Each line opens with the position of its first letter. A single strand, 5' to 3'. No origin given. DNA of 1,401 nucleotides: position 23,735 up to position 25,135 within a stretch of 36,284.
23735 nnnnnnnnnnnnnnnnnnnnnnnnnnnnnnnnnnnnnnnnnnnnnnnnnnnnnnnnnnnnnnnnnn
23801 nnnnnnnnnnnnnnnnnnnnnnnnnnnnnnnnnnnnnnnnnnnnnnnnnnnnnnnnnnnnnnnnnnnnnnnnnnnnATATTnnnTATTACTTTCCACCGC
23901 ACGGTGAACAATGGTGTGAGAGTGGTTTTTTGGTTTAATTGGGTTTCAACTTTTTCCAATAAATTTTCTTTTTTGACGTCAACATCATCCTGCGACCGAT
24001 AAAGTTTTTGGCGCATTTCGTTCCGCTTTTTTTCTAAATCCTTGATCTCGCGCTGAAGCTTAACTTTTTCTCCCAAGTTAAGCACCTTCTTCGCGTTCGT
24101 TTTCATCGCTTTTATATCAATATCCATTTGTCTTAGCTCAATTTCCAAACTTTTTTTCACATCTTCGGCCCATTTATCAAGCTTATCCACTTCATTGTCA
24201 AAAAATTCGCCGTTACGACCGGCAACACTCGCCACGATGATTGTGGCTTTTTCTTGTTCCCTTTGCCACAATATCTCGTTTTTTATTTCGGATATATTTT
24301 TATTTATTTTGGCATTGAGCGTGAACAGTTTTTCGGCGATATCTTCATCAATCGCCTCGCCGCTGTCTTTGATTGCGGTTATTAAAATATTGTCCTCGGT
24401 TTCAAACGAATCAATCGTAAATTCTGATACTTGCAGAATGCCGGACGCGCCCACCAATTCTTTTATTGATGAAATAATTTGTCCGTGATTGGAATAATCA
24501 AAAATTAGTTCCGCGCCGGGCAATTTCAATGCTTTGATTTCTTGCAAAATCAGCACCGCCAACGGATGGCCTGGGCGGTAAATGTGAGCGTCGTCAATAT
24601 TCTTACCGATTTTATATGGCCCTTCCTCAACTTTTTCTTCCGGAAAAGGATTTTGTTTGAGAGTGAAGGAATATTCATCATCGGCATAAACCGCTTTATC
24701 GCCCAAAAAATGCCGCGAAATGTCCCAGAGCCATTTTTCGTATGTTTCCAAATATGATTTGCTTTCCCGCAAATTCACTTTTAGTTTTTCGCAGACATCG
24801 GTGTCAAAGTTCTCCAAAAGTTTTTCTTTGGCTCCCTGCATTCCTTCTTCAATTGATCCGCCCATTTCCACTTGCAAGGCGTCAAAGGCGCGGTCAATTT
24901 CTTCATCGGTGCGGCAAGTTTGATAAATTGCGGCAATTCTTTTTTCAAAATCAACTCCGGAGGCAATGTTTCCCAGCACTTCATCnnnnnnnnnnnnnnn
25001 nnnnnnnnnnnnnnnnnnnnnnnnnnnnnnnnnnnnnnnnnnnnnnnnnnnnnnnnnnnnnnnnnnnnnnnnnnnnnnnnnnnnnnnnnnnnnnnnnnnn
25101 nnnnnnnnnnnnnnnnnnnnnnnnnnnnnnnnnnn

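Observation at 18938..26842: Tightly coupled SNF2 helicase / orphan / beta-class methyltransferase / Res helicase-nuclease operon: a Type III R-M core with DISARM-like additions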

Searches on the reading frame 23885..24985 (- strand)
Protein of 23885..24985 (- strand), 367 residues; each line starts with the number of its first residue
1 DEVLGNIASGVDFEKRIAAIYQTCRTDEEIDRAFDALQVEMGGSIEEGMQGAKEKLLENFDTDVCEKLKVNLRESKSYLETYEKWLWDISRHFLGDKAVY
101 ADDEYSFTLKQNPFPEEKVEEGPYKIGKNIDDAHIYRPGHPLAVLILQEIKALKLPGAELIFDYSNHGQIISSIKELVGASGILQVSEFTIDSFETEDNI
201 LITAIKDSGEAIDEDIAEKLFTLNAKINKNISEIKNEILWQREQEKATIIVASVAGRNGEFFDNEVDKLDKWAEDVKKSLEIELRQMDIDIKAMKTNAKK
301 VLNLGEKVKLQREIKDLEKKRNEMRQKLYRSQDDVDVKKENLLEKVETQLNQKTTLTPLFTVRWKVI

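Call 79: predict_structure(alignment_id=A3)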
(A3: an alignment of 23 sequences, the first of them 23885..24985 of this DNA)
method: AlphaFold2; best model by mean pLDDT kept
length: 367 residues; sequences in the alignment: 23
mean_pLDDT: 79.4   pTM: 0.54
mean pLDDT of the five models: 79.4, 74.9, 74.4, 71.1, 71.1
residues with pLDDT >= 90: 31; 70-90: 262; 50-70: 64; < 50: 10
segments of 3 or more residues with pLDDT < 50: 1-10
pLDDT, mean of each block of 10 residues (from residue 1): 42 67 73 73 65 63 65 70 83 88 82 83 72 72 86 81 72 81 91 81 91 88 82 79 89 84 83 85 89 88 86 90 87 83 73 84 89
secondary structure, 60 per line:
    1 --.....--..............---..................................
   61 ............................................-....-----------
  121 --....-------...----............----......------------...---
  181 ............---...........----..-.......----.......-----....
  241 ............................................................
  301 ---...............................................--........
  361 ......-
elements in order: H3-7 H10-23 H27-97 E98-101 E106-109 E123-126 E134-136 H141-152 E157-162 E181-192 E196-206 H214-220 E225-231 H237-300 H304-350 E353-366

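Call 84: fold_search(model_id=the predicted structure, library=pdb)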
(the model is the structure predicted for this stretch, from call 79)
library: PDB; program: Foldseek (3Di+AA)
matches with E <= 10: 475; with E <= 0.001: 0
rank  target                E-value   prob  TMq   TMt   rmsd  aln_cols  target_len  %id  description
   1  9r68_I                4.8e-02  0.21  0.15  0.10  23.8       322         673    8  CPS secretion pathway Wza-Wzc_C1 (Conf 2) (released 2026-03-04)
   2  9q9i_B                8.9e-02  0.11  0.11  0.10  16.7       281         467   11  Cryo-EM structure of human Mre11-Rad50-Nbs1 complex bound to DNA (released 2025-10-01)
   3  9q9h_B                1.8e-01  0.21  0.16  0.13  16.9       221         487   15  Cryo-EM structure of human Mre11-Rad50 complex bound to DNA (released 2025-10-01)
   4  7w1m_A                1.9e-01  0.66  0.22  0.20  12.8       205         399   12  Cryo-EM structure of human cohesin-CTCF-DNA complex (released 2023-05-31)
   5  4ilo_A                2.0e-01  1.00  0.25  0.36   3.8       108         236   15  2.12A resolution structure of CT398 from Chlamydia trachomatis (released 2014-01-01)
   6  5nen_B                2.1e-01  0.63  0.18  0.27   9.4       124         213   20  Crystal structure of the soluble domain of LipC, a membrane fusion protein of a type I secretion system (released 2017-11-22)
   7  6voa_B                2.5e-01  0.13  0.15  0.10  16.8       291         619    9  Cryo-EM structure of the BBSome-ARL6 complex (released 2020-06-24)
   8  3u0c_A                2.7e-01  0.98  0.25  0.54   3.9       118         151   17  Crystal structure of N-terminal region of Type III Secretion First Translocator IpaB (residues 74-224) (released 2012-02-15)
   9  8t8f_E                2.7e-01  0.63  0.21  0.21  15.8       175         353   12  Smc5/6 8mer (released 2023-11-15)
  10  9r62_K                2.7e-01  0.08  0.11  0.07  22.1       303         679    8  CPS co-polymerase Wzc_C1 (released 2026-03-04)
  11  4k2p_D                2.9e-01  0.51  0.17  0.26  19.0       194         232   11  The Structure of a Quintuple Mutant of the Tiam1 PH-CC-Ex Domain (released 2013-07-10)
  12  9r64_I                2.9e-01  0.09  0.14  0.09  23.2       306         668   10  CPS secretion pathway Wza-Wzc_C1 (Conf 0) (released 2026-03-04)
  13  4eeb_B                3.5e-01  0.13  0.14  0.15  33.4       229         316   14  CorA coiled-coil mutant under Mg2+ absence (released 2012-11-14)
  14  8glv_Eb               3.9e-01  0.89  0.24  0.07  25.8       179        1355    9  96-nm repeat unit of doublet microtubules from Chlamydomonas reinhardtii flagella (released 2023-05-31)
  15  6yuf_A                3.9e-01  0.11  0.15  0.15  14.9       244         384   11  Cohesin complex with loader gripping DNA (released 2020-08-19)
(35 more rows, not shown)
